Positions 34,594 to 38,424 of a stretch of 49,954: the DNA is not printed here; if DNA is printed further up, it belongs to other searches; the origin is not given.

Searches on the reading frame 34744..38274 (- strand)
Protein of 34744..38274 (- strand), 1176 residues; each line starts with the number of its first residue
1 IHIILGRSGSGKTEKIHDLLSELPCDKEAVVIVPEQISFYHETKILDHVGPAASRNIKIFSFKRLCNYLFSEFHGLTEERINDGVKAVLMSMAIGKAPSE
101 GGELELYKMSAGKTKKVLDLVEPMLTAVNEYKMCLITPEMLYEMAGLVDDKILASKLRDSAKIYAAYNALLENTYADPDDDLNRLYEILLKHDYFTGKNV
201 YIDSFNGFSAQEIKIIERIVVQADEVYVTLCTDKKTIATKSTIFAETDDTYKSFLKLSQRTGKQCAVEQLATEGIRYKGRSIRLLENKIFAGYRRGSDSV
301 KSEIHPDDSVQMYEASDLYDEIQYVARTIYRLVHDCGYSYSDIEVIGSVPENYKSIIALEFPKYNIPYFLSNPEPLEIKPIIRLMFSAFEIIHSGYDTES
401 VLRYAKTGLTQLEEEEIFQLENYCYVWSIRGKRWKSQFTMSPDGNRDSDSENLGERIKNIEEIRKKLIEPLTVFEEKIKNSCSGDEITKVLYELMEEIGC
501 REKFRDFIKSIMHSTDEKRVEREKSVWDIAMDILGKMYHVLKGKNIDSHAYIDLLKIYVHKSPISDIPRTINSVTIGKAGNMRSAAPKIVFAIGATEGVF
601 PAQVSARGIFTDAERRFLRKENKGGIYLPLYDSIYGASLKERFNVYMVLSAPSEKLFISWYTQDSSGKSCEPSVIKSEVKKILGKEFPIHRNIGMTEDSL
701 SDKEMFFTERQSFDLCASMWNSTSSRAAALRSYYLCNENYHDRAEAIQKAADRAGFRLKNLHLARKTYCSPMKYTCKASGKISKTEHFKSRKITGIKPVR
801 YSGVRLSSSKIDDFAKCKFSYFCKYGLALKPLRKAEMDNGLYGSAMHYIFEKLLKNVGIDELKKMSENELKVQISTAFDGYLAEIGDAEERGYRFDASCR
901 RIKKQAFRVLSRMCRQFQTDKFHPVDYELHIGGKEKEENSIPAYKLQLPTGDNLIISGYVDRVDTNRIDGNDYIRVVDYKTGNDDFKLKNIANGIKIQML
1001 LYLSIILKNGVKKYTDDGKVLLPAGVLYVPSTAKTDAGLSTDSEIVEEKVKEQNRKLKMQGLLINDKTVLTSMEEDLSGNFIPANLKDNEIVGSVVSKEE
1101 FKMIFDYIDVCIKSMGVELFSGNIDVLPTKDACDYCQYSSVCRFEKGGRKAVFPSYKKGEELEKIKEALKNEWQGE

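Call 53: search_protein_families(library=pfam, proteins=[window:34744-38274:-], max_evalue=0.00001)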
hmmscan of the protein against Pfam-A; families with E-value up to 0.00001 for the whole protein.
window:34744-38274:- (1176 aa): 2 families
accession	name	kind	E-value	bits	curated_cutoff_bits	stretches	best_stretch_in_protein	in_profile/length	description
PF21445.3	ADDB_N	-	3.1e-57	194.4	26.6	1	3-286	1-290/290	ADDB, N-terminal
PF12705.13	PDDEXK_1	-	1.1e-29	104.6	22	1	805-1143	1-247/247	PD-(D/E)XK nuclease superfamily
